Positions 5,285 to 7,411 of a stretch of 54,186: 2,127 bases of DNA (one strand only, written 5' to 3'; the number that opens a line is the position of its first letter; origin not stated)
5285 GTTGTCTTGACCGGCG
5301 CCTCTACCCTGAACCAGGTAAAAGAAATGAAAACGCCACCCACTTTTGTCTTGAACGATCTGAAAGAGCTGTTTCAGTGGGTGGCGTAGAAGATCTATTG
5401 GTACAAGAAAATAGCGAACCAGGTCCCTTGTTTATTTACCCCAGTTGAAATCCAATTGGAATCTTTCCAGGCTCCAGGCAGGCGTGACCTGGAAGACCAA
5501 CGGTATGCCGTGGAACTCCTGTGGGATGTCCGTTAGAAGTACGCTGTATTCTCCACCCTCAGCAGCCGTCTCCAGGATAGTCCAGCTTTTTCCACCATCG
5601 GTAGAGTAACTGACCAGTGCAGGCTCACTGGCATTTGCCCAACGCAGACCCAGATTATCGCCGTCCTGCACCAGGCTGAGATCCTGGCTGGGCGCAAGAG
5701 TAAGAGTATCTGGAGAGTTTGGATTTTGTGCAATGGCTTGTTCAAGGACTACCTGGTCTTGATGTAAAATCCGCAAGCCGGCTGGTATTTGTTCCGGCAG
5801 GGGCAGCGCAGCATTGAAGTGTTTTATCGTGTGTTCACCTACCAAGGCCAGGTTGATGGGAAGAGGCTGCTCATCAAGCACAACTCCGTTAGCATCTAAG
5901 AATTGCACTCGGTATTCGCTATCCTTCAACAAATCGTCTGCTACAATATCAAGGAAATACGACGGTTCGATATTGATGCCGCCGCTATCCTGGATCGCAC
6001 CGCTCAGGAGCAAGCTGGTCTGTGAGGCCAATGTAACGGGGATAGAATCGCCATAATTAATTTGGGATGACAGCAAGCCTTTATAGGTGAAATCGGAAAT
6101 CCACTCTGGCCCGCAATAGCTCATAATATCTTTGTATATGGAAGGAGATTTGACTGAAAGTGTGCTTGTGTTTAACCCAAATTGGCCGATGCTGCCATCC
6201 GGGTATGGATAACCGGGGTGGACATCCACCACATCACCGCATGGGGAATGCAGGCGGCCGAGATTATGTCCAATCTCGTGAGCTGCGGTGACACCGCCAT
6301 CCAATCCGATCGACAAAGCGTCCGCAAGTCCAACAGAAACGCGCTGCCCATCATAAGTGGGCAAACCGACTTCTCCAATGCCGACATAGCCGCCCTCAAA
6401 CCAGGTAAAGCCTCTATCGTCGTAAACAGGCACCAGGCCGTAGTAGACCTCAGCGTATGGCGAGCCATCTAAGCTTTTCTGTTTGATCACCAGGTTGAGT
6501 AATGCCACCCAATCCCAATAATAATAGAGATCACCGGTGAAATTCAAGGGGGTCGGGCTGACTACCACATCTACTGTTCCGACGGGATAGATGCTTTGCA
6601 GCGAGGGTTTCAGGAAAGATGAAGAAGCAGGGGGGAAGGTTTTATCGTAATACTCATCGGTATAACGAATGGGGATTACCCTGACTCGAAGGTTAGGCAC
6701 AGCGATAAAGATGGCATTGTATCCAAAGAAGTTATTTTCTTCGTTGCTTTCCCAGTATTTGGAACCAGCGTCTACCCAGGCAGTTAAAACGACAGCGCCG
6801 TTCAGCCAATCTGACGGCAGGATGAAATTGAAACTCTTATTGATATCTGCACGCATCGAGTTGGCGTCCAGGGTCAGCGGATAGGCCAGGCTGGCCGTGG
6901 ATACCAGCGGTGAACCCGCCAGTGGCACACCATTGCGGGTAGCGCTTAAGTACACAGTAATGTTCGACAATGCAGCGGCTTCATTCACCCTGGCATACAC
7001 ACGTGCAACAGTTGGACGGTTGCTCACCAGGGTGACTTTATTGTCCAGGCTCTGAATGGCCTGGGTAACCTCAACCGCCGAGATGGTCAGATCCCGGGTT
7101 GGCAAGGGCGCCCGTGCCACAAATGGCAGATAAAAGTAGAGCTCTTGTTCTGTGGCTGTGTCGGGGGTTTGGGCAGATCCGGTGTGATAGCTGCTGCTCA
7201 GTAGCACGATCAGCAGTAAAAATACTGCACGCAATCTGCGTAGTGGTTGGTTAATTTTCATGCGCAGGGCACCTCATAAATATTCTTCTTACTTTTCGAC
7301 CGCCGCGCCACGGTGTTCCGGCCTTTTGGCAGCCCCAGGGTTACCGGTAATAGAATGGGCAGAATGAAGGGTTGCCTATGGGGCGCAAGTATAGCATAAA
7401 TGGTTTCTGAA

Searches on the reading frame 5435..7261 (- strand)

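Call 24: search_protein_families(library=pfam, proteins=[window:5435-7261:-], max_evalue=1)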
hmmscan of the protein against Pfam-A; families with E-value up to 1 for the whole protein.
window:5435-7261:- (609 aa): 6 families
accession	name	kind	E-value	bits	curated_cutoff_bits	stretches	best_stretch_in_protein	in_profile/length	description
PF13582.12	Reprolysin_3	-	0.0021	19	22.4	1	285-338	74-122/123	Metallo-peptidase family M12B Reprolysin-like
PF07705.17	CARDB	-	0.0089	16.7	22.7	1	97-179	36-99/101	CARDB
PF13688.12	Reprolysin_5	-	0.014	16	27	1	288-352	103-164/196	Metallo-peptidase family M12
PF13583.11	Reprolysin_4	-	0.029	14.4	22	1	322-355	135-155/203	Metallo-peptidase family M12B Reprolysin-like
PF10462.15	Peptidase_M66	-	0.088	12.2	20.6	1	327-358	197-227/306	Peptidase M66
PF21471.3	Reelin_subrepeat-B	-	0.24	11.6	27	1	543-566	55-78/127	Reelin subrepeat B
